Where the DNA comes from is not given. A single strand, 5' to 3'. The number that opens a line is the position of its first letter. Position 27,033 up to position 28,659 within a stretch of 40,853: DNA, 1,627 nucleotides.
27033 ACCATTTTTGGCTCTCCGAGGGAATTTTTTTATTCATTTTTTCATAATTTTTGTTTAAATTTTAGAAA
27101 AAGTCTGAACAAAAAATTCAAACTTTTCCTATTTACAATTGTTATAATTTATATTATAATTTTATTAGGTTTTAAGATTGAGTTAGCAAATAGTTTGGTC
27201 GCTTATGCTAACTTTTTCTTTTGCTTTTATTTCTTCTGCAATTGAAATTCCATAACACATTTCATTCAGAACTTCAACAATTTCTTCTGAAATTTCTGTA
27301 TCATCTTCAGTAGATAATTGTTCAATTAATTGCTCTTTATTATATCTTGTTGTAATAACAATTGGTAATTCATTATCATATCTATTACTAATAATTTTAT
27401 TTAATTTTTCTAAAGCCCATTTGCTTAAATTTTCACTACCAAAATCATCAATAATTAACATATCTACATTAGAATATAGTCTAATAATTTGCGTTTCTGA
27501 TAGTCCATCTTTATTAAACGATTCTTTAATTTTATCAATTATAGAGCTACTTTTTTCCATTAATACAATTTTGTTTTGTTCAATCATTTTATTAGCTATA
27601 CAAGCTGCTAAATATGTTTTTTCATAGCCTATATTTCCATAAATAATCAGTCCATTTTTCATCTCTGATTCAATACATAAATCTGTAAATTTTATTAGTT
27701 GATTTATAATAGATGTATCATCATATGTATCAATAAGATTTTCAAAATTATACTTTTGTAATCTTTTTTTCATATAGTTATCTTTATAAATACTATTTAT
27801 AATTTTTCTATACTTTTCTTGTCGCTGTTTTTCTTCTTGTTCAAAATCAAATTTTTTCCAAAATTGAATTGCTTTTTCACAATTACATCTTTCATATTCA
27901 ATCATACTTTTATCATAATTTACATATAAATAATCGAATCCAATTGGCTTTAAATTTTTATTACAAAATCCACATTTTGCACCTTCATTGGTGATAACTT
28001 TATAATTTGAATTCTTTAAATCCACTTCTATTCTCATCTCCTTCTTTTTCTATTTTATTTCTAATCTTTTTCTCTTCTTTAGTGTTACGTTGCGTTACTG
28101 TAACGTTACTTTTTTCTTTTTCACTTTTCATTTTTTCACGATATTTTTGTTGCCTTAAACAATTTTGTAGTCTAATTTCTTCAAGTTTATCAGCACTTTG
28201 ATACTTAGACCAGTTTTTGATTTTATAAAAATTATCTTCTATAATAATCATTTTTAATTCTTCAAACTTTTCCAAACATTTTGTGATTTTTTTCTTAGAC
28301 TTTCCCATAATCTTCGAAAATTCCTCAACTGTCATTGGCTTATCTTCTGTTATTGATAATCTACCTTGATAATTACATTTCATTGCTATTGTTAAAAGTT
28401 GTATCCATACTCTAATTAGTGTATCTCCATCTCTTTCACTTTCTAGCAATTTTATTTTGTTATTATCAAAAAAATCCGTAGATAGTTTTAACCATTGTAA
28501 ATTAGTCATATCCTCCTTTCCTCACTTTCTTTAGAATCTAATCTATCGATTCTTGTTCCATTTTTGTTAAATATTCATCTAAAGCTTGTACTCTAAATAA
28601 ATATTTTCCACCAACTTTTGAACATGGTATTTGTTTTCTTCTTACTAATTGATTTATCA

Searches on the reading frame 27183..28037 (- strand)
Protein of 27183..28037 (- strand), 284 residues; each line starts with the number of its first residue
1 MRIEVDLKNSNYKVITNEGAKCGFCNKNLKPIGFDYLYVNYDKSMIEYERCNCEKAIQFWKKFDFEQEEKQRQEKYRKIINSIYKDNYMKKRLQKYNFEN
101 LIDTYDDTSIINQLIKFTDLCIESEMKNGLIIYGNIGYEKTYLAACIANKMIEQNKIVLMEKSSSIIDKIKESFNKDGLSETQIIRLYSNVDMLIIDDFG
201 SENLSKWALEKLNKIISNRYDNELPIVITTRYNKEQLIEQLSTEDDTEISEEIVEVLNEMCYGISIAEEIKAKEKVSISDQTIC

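Call 11: search_protein_families(library=pfam, proteins=[window:27183-28037:-], max_evalue=0.001)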
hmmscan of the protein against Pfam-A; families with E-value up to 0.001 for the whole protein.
window:27183-28037:- (284 aa): 2 families
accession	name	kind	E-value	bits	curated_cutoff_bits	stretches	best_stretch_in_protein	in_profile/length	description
PF01695.23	IstB_IS21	-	4.4e-13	49.7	24.1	1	67-266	39-225/238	IstB-like ATP binding protein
PF00308.24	Bac_DnaA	-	2.7e-07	31.4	23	1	95-236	4-143/162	Bacterial DnaA ATPAse domain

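Call 12: search_protein_families(library=padloc, proteins=[window:27183-28037:-], max_evalue=0.001)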
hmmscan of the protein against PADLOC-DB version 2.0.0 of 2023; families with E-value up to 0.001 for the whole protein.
window:27183-28037:- (284 aa): 0 families

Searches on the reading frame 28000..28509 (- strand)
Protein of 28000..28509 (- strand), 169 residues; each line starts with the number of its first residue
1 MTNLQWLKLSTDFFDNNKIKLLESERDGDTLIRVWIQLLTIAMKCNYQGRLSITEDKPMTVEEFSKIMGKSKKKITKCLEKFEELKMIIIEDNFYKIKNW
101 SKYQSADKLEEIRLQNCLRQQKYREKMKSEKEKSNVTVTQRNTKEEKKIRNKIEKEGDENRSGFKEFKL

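Call 11: search_protein_families(library=pfam, proteins=[window:28000-28509:-], max_evalue=0.001)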
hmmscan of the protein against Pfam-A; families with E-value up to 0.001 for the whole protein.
window:28000-28509:- (169 aa): 1 family
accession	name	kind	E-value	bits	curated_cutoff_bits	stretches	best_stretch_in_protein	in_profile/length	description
PF09681.16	Phage_rep_org_N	-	1.7e-29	102.7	23.3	1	6-125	1-121/121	N-terminal phage replisome organiser (Phage_rep_org_N)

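Call 12: search_protein_families(library=padloc, proteins=[window:28000-28509:-], max_evalue=0.001)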
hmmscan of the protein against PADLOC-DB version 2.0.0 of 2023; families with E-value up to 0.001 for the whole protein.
window:28000-28509:- (169 aa): 1 family
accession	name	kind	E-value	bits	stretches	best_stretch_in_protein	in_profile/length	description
PDLC01438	Csa3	-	0.00035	18.7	1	53-155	157-251/305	"CAS-I,CAS-II,CAS-III,CAS-IV,CAS-V,CAS-VI; associated_signaling"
